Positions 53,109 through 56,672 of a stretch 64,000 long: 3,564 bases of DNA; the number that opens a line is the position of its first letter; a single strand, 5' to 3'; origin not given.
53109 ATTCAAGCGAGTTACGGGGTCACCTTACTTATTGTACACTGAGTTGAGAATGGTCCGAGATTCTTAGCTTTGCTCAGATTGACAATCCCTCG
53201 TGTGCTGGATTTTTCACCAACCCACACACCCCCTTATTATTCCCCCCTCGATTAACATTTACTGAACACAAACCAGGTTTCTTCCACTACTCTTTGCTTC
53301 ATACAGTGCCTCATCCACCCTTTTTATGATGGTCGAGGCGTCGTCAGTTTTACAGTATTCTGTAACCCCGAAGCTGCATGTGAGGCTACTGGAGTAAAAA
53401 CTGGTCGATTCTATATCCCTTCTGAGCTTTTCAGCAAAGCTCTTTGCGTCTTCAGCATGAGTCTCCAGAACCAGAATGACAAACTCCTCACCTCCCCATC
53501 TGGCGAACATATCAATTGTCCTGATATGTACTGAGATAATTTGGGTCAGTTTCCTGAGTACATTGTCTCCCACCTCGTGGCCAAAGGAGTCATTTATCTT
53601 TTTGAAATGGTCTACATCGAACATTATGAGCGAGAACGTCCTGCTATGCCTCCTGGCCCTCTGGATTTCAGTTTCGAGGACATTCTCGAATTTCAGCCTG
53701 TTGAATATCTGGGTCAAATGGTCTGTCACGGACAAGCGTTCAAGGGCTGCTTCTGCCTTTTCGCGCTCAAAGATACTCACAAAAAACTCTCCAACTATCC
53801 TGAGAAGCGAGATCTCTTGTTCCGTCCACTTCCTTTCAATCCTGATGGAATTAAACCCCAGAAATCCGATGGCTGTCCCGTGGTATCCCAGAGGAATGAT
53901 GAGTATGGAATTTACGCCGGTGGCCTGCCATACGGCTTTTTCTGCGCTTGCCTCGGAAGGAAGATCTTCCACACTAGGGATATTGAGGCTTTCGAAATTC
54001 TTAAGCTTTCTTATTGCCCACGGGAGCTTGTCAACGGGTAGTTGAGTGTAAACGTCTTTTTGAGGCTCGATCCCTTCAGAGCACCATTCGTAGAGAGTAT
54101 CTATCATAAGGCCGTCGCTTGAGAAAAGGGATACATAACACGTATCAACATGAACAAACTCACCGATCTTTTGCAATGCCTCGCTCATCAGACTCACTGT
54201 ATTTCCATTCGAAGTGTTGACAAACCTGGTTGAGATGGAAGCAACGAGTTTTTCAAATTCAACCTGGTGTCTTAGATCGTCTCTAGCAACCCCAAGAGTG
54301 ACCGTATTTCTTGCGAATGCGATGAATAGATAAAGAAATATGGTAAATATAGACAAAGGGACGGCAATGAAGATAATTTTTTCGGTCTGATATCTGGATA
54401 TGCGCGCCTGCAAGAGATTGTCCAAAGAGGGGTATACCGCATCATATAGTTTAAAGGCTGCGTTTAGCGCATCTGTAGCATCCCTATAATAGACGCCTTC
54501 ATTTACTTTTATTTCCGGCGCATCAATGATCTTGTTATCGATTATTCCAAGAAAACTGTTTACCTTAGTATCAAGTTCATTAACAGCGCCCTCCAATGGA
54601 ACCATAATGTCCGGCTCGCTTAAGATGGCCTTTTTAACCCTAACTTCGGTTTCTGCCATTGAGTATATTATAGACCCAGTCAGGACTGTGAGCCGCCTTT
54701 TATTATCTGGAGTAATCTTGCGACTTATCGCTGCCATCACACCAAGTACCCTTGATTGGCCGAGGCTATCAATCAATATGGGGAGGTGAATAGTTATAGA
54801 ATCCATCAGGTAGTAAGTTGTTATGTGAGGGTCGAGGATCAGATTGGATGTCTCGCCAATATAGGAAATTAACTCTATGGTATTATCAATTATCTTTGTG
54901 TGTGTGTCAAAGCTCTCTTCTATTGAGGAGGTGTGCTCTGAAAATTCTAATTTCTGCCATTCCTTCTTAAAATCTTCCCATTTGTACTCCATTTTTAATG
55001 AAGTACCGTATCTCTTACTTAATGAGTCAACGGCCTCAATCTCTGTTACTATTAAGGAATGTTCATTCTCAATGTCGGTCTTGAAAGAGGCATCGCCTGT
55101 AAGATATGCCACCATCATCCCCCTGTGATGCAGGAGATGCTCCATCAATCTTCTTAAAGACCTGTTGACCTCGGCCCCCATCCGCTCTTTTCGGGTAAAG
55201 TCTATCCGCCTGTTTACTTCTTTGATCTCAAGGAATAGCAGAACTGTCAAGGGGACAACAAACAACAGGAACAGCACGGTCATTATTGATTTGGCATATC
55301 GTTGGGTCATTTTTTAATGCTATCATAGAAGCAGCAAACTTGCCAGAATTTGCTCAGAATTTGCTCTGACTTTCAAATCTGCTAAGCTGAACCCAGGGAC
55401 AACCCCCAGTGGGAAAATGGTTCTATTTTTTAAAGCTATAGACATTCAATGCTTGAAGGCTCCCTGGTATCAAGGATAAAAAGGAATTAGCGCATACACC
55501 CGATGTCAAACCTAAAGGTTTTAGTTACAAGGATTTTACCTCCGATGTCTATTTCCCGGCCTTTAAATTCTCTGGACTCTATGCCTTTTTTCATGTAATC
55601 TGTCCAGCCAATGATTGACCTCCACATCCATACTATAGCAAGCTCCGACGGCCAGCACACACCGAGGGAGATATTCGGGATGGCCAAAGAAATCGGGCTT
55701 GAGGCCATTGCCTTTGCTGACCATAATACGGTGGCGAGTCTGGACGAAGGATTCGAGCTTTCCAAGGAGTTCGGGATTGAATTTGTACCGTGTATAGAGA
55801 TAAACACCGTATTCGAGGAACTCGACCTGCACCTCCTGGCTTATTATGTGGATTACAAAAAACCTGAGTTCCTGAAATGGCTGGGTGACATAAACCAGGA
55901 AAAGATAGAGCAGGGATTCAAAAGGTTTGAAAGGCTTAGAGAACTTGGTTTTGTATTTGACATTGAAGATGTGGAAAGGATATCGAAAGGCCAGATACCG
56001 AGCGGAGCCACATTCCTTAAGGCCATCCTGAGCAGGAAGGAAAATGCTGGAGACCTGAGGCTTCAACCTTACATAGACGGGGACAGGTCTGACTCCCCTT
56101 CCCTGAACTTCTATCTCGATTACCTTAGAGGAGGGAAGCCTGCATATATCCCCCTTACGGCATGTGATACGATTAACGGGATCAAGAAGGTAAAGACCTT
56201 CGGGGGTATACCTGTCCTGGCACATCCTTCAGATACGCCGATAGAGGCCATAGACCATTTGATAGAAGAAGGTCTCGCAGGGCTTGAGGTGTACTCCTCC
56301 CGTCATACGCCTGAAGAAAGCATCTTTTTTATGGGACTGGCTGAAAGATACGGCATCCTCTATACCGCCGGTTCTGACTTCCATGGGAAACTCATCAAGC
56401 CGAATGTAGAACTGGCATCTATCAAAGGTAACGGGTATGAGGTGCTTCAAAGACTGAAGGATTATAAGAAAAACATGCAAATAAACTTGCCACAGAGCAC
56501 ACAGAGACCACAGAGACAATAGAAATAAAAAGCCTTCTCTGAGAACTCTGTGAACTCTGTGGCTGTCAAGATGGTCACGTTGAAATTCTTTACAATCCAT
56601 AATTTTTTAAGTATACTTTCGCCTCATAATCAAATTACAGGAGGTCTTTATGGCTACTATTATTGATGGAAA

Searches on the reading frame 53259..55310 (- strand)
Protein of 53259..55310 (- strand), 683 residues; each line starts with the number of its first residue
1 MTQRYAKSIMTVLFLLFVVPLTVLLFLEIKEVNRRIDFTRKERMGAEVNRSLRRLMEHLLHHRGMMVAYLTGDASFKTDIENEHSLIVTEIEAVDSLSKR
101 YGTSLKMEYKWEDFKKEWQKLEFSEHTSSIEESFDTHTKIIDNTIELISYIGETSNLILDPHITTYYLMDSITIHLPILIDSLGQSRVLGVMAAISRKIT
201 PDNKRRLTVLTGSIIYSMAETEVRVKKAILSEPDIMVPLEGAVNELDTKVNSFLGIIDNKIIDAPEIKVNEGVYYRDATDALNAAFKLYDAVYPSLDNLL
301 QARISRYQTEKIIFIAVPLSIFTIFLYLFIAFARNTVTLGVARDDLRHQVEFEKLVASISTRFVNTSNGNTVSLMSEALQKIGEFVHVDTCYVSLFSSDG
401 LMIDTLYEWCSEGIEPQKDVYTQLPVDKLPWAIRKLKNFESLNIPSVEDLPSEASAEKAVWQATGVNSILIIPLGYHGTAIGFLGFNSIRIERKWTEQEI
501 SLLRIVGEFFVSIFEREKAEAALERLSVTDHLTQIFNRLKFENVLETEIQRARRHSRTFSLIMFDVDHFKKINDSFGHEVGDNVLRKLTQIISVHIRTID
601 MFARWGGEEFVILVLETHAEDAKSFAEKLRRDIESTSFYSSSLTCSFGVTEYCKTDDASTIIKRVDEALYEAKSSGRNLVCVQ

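Call 57: search_protein_families(library=pfam, proteins=[window:53259-55310:-], max_evalue=0.00001)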
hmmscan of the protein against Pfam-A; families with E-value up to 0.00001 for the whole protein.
window:53259-55310:- (683 aa): 2 families
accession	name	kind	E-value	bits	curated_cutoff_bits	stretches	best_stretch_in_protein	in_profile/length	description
PF00990.26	GGDEF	-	2.1e-44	151.5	23.8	1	528-678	2-160/161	Diguanylate cyclase, GGDEF domain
PF01590.32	GAF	-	1.9e-08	35.4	22.4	1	374-509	5-128/133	GAF domain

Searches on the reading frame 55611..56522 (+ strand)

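Call 57: search_protein_families(library=pfam, proteins=[window:55611-56522:+], max_evalue=0.00001)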
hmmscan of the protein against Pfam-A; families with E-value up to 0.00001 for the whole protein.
window:55611-56522:+ (303 aa): 1 family
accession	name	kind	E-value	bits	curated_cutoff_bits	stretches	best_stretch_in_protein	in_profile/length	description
PF02811.25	PHP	-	1.7e-09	38.7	26.4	1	3-69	1-70/164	PHP domain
